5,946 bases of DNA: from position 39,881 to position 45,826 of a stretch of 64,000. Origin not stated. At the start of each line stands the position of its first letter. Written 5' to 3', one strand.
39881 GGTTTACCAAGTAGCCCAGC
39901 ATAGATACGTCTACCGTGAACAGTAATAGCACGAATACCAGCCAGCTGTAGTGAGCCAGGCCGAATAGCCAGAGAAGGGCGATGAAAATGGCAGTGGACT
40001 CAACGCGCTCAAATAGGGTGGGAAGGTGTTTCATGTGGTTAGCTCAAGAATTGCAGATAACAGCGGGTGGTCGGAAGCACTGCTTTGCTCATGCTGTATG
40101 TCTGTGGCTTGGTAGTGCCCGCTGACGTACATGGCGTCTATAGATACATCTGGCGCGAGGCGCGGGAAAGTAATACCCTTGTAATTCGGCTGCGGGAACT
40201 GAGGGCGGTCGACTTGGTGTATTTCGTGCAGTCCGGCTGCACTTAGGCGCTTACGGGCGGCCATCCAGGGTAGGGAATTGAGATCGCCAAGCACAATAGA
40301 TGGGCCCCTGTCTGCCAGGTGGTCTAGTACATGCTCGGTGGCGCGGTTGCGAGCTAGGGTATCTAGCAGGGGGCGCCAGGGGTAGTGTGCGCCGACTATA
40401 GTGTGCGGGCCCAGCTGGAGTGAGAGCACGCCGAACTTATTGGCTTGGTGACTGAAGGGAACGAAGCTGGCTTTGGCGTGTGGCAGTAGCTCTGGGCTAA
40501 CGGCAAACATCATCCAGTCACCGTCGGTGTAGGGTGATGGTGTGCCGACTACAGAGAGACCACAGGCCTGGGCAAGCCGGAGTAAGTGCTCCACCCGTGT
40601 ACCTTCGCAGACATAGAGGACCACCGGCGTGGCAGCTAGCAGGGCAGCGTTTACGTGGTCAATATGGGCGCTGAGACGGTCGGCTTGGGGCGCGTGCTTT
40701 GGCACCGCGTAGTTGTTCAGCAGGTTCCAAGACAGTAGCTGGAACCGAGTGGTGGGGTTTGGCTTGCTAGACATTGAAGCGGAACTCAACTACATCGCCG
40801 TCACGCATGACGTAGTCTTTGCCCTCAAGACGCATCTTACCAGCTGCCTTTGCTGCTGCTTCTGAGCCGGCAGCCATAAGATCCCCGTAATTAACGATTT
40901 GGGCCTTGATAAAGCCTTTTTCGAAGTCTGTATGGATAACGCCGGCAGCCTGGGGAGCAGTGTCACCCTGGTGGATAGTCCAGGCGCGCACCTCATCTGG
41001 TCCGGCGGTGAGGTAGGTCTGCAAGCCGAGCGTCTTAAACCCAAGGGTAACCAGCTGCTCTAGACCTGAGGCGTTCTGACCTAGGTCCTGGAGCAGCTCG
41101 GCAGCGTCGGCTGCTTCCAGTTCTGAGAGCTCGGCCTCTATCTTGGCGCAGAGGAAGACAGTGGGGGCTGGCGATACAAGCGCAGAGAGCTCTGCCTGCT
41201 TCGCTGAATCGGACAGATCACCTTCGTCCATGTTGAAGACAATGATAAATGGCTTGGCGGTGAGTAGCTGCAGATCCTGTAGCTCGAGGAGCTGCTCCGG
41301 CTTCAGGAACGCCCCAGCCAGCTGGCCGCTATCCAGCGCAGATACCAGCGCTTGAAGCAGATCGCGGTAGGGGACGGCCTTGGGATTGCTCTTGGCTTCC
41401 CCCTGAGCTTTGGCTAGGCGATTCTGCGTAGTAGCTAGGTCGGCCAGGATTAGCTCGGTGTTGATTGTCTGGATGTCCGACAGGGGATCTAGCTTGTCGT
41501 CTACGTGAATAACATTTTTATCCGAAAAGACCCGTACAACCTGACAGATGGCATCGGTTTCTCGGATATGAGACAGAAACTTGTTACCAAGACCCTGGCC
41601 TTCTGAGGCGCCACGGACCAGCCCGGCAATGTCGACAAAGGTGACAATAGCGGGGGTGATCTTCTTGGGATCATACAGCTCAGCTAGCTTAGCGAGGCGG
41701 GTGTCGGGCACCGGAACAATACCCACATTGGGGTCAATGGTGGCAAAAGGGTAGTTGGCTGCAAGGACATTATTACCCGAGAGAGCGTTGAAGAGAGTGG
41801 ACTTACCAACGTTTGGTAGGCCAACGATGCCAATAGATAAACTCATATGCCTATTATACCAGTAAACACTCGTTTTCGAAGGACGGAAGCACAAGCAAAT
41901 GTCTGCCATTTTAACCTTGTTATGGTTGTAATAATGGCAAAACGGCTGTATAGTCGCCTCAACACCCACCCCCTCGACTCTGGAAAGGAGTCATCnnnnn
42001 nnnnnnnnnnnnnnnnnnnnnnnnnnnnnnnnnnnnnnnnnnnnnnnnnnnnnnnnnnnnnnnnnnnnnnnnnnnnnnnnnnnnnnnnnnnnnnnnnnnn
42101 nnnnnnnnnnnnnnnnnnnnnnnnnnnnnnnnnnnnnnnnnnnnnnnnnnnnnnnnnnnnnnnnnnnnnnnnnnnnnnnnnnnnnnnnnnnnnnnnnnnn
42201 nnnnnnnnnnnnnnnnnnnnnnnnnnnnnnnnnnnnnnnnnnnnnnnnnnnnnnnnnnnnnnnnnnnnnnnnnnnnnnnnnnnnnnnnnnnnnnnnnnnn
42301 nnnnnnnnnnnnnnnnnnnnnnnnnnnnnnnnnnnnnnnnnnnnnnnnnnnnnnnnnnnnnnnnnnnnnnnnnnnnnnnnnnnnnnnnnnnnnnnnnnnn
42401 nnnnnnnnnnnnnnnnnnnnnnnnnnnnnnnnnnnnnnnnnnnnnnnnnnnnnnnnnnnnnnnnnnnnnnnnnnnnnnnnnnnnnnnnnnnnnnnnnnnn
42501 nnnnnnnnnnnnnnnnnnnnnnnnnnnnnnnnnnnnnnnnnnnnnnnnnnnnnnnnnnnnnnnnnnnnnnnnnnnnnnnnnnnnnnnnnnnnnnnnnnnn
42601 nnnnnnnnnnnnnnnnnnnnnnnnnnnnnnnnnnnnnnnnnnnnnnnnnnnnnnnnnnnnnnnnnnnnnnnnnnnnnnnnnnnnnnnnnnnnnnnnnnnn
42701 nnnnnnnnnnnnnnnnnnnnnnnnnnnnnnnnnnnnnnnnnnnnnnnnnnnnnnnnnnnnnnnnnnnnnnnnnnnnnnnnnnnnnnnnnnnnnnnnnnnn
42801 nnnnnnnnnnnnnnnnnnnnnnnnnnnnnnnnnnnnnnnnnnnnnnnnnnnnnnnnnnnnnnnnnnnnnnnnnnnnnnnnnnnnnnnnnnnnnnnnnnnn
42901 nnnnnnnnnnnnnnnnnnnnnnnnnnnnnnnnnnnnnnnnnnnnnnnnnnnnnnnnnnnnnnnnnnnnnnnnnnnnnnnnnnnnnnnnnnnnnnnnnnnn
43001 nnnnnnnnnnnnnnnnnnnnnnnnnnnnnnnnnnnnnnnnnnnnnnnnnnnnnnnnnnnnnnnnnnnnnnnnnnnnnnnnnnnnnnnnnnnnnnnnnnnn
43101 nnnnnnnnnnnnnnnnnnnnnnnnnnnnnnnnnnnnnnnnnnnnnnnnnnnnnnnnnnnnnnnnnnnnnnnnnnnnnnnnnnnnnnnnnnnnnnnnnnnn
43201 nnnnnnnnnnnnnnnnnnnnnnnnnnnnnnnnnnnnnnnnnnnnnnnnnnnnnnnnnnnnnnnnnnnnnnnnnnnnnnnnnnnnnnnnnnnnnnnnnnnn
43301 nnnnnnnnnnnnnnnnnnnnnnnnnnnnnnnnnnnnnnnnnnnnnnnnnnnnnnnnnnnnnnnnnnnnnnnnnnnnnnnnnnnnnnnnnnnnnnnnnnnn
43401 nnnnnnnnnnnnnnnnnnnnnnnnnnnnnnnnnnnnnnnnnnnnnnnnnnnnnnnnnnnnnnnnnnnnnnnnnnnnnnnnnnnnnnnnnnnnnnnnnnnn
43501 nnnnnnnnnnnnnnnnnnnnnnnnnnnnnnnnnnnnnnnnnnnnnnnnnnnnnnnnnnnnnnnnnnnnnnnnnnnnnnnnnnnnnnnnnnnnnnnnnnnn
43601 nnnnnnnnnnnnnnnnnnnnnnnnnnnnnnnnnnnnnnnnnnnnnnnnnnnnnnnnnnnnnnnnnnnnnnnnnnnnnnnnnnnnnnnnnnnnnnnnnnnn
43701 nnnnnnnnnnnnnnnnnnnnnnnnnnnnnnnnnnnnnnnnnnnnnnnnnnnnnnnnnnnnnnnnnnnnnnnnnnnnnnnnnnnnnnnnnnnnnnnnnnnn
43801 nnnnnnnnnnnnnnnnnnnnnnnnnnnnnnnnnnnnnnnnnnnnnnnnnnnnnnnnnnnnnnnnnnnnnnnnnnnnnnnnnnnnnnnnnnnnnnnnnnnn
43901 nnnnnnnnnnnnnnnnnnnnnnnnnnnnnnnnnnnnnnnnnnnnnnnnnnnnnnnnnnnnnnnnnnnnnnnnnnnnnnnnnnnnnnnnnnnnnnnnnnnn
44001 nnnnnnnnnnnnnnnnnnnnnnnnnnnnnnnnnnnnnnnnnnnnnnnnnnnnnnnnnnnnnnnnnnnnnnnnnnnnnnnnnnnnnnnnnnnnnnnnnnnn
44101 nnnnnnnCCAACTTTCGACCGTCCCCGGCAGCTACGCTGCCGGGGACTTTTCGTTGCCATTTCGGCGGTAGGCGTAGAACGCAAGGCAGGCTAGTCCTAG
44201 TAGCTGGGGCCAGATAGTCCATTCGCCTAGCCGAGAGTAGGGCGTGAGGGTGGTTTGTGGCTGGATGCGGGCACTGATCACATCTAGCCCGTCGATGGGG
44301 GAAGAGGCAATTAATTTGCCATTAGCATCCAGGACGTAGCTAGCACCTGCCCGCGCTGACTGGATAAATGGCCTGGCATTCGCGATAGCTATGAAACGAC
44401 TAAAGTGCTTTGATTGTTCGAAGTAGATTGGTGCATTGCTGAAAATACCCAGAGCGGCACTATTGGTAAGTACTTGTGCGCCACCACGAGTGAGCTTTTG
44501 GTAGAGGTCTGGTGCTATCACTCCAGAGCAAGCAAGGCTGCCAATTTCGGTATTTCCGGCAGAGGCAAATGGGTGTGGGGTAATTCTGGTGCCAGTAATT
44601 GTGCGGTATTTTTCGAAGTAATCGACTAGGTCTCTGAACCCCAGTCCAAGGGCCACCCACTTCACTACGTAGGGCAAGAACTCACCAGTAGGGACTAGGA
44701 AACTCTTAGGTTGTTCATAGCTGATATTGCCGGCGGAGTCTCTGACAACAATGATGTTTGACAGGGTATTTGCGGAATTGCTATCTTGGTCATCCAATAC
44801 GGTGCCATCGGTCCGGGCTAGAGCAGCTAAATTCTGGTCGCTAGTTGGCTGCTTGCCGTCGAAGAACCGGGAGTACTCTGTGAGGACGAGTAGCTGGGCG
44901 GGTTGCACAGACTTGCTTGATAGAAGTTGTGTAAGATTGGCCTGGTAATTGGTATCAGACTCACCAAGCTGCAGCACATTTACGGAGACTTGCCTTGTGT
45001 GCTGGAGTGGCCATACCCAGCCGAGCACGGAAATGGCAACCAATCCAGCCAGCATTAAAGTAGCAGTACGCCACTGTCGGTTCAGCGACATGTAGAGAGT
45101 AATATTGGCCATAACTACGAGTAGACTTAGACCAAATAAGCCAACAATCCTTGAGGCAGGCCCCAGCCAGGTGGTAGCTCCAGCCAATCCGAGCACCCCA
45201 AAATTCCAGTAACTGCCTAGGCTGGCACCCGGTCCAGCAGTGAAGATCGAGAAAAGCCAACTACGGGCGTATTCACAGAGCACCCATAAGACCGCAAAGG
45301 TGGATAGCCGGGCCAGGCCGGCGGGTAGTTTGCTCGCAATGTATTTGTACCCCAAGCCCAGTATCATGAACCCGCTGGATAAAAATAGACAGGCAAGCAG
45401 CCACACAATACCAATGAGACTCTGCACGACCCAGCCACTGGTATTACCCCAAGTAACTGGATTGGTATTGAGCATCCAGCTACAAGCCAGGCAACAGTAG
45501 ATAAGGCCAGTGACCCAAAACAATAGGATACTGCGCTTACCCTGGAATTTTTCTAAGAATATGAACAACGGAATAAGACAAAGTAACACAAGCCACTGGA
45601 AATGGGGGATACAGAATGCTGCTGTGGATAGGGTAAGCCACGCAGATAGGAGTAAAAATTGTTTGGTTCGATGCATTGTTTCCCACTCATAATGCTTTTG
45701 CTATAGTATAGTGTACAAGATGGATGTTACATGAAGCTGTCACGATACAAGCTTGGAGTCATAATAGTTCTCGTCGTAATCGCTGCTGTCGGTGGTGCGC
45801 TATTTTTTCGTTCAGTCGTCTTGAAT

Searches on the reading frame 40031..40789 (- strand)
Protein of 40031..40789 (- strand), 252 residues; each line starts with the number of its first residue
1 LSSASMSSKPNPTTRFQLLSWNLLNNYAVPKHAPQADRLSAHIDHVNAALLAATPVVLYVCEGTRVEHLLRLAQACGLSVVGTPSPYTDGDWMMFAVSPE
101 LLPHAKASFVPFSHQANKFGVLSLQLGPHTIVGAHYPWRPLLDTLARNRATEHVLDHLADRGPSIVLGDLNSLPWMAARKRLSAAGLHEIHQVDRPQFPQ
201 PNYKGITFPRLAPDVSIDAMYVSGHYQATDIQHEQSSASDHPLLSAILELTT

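Call 14: search_protein_families(library=pfam, proteins=[window:40031-40789:-], max_evalue=0.01)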
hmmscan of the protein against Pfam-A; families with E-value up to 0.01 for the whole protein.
window:40031-40789:- (252 aa): 1 family
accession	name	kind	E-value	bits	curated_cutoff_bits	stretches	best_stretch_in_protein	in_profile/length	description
PF03372.29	Exo_endo_phos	-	2.1e-06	28.1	24.5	1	20-241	2-225/225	Endonuclease/Exonuclease/phosphatase family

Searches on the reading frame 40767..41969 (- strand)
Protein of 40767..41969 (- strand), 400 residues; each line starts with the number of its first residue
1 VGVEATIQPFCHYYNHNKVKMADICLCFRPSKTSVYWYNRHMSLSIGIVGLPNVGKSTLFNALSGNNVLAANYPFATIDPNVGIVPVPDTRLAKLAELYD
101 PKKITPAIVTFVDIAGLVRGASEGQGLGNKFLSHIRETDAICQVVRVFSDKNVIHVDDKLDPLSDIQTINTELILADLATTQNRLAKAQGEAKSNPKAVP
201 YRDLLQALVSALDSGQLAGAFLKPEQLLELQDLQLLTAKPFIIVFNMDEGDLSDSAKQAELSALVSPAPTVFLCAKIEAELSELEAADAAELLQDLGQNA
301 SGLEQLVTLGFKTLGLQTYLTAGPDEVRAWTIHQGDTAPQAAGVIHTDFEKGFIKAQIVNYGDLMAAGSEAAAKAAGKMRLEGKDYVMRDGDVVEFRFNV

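Call 14: search_protein_families(library=pfam, proteins=[window:40767-41969:-], max_evalue=0.01)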
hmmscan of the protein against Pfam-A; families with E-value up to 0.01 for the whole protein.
window:40767-41969:- (400 aa): 5 families
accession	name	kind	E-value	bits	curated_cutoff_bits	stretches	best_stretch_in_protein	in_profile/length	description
PF06071.19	YchF-GTPase_C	-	4.9e-39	132.8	27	1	316-399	1-84/84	Protein of unknown function (DUF933)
PF01926.29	MMR_HSR1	-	7.8e-23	81.2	21.9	1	46-162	2-98/113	50S ribosome-binding GTPase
PF02421.24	FeoB_N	-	2.3e-08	34.1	27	1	46-87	3-44/156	Ferrous iron transport protein B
PF00350.29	Dynamin_N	-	0.00031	21.2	27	0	46-71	1-26/168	Dynamin family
PF02824.27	TGS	-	0.0019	18.6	22.2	1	332-396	13-58/60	TGS domain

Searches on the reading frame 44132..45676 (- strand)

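Call 3: search_protein_families(library=pfam, proteins=[window:44132-45676:-], max_evalue=0.1)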
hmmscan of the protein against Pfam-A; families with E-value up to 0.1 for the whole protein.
window:44132-45676:- (514 aa): 2 families
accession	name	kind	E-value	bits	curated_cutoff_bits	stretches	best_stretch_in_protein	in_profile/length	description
PF20154.4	LNT_N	-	4e-11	43.8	27.1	1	16-192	4-158/159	Apolipoprotein N-acyltransferase N-terminal domain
PF00795.27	CN_hydrolase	-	4.2e-07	30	23.2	1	353-475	122-250/256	Carbon-nitrogen hydrolase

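Call 4: search_protein_families(library=ncbifam, proteins=[window:44132-45676:-], max_evalue=0.1)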
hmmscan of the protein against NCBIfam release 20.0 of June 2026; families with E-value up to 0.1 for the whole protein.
window:44132-45676:- (514 aa): 1 family
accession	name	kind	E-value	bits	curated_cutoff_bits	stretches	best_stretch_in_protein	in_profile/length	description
TIGR00546.1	lnt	equivalog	2.7e-26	92.7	132.9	1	80-454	15-394/395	apolipoprotein N-acyltransferase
